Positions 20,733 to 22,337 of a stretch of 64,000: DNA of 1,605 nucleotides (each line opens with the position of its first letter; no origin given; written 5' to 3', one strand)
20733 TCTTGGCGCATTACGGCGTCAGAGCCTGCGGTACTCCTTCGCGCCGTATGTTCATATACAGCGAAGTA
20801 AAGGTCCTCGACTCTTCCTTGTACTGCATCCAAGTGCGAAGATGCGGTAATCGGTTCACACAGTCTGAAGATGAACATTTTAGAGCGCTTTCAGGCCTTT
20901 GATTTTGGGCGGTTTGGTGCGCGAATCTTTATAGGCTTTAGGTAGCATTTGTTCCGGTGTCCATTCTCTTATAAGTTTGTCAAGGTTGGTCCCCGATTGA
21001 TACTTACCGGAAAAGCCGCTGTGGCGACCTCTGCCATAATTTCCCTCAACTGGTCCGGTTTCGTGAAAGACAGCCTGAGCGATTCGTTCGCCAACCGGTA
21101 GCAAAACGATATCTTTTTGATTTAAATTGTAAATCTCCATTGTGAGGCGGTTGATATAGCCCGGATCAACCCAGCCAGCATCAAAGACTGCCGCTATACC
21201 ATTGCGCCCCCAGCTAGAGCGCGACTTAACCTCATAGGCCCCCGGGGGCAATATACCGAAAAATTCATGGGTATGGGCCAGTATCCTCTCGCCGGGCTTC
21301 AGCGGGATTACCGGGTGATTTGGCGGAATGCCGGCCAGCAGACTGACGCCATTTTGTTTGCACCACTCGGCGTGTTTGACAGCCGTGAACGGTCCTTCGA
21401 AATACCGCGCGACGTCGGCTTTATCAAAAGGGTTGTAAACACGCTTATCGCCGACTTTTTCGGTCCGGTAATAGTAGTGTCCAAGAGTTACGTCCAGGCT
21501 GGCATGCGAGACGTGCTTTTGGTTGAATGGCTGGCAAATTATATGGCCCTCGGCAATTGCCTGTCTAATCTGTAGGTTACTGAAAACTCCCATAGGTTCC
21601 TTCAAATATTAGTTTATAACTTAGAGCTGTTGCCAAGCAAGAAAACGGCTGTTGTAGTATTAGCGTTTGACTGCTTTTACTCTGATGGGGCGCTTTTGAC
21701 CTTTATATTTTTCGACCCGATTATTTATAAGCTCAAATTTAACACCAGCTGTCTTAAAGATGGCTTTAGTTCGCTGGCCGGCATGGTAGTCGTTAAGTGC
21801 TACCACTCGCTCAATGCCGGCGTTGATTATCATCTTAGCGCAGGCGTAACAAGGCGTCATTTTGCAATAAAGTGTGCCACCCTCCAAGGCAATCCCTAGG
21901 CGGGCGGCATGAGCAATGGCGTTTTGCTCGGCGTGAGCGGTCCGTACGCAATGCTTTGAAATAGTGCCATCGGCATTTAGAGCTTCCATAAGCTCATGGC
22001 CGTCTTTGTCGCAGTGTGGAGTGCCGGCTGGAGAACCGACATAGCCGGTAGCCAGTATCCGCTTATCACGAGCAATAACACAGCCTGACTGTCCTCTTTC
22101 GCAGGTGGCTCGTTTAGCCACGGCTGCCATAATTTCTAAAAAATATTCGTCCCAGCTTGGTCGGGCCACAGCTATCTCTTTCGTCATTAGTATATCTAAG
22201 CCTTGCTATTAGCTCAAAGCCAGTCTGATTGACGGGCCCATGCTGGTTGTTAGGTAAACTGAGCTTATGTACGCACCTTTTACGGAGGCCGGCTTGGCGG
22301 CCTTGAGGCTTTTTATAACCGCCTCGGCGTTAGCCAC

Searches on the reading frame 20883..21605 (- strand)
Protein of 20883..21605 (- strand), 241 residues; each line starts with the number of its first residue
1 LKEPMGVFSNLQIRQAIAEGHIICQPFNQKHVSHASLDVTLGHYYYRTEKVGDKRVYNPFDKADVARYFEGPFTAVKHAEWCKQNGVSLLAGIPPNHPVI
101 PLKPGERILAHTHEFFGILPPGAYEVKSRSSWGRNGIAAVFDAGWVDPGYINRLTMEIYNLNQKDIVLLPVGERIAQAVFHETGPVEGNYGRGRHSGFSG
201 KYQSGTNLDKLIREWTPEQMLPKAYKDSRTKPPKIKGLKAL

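Call 9: search_protein_families(library=pfam, proteins=[window:20883-21605:-], max_evalue=0.1)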
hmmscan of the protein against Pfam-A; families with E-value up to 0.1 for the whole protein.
window:20883-21605:- (241 aa): 3 families
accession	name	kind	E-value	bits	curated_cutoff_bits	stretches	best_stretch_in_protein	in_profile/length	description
PF22769.1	DCD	-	1.7e-29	103.3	27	1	8-182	2-152/153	dCTP deaminase-like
PF06559.16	DCD_N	-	0.0013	19.1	21.4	1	5-48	2-46/164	2'-deoxycytidine 5'-triphosphate deaminase (DCD) N-terminal domain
PF00692.24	dUTPase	-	0.0018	18.5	22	1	128-182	52-103/129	dUTPase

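Call 12: find_related_loci(query=window:20883-21605:-, collection=genome_contigs, flank=4000)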
Query window:20883-21605:- (241 aa) in genome_contigs; peptide patterns used: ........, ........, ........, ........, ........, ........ (x = any residue, [..] = any of these).
464 stretches matched a pattern; 362 encode a relative of the query (tblastn E <= 1e-3); the best 80 are kept; 80 distinct loci.
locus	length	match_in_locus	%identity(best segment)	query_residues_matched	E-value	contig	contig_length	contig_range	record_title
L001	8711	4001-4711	77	5-241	2e-129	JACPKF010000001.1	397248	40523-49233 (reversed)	MAG: Candidatus Saccharibacteria bacterium isolate NC_groundwater_487_Ag_S-0.1um_46_12 S35_SO-1_scaffold_44559, whole ge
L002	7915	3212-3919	77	5-240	2e-127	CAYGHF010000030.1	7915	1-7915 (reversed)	MAG TPA_asm: uncultured Candidatus Saccharimonas sp. isolate ERP113451_co3_278 genome assembly, contig: NODE_8047_length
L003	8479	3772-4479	76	5-240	7e-127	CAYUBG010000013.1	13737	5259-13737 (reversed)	MAG TPA_asm: uncultured Candidatus Saccharibacteria bacterium isolate SRP170004_co1_3 genome assembly, contig: NODE_7073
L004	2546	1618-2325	75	5-240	2e-132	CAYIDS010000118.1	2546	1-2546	MAG TPA_asm: uncultured Candidatus Saccharimonas sp. isolate ERP119705_co18_46 genome assembly, contig: NODE_67601_lengt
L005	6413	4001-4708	75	5-240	2e-126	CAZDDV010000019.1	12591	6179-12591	MAG TPA_asm: uncultured Candidatus Saccharibacteria bacterium isolate SRP128246_co1_521 genome assembly, contig: NODE_11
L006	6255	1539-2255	74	2-240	7e-126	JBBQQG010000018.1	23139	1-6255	MAG: Candidatus Saccharimonadales bacterium isolate Co_metawrap_1565 Cmw_1565_k141_12692971_length_23139_cov_9.0000, who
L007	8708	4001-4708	76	5-240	6e-126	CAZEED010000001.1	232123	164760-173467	MAG TPA_asm: uncultured Candidatus Saccharibacteria bacterium isolate SRP300315_co1_141 genome assembly, contig: NODE_11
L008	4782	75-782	77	5-240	3e-126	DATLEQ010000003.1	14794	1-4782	MAG TPA_asm: Candidatus Limnocylindrales bacterium isolate SMAG_U14380 k141_10451595, whole genome shotgun sequence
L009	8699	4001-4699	78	5-237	2e-125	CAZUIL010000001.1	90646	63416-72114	MAG TPA_asm: uncultured Candidatus Saccharibacteria bacterium isolate SRP144015_co1_52 genome assembly, contig: NODE_129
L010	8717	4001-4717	72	2-240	4e-125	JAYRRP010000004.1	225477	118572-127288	MAG: Candidatus Saccharimonadales bacterium isolate XM1_ASGE3bin.32 k141_690383, whole genome shotgun sequence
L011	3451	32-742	73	2-238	4e-128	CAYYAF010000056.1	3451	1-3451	MAG TPA_asm: uncultured Candidatus Saccharibacteria bacterium isolate SRP200132_co2_28 genome assembly, contig: NODE_417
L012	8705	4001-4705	75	5-239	2e-124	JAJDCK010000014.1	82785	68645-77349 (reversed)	MAG: Candidatus Saccharibacteria bacterium isolate OFTM277 OFTM277_13, whole genome shotgun sequence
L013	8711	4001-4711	76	5-241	1e-124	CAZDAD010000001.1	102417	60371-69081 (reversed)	MAG TPA_asm: uncultured Candidatus Saccharibacteria bacterium isolate SRP285395_co1_277 genome assembly, contig: NODE_18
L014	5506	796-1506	75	5-241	4e-124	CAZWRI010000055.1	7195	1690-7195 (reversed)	MAG TPA_asm: uncultured Candidatus Saccharibacteria bacterium isolate binchicken_co84_531 genome assembly, contig: k141_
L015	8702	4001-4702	74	5-238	8e-124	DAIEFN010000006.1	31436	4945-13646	MAG TPA_asm: Candidatus Saccharibacteria bacterium isolate clean967 NODE_6_length_31436_cov_11.112089, whole genome shot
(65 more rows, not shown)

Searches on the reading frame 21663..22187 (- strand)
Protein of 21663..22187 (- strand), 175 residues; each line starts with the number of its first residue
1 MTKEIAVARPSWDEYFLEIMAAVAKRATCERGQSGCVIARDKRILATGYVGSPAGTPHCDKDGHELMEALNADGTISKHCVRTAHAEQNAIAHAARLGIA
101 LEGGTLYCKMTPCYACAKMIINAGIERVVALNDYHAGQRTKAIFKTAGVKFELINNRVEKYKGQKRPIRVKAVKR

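Call 9: search_protein_families(library=pfam, proteins=[window:21663-22187:-], max_evalue=0.1)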
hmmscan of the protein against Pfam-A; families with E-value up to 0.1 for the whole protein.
window:21663-22187:- (175 aa): 4 families
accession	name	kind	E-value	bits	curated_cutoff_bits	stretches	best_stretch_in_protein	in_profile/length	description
PF00383.29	dCMP_cyt_deam_1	-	9.1e-25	87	25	1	11-130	2-100/102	Cytidine and deoxycytidylate deaminase zinc-binding region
PF14437.12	MafB19-deam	-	9.3e-18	64.9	27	1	11-160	2-127/142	MafB19-like deaminase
PF14439.12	Bd3614-deam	-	0.022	15.2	38.5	1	82-127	33-81/113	Bd3614-like deaminase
PF18750.7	SNAD4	-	0.098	13.1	27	0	81-122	29-73/130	Secreted Novel AID/APOBEC-like Deaminase 4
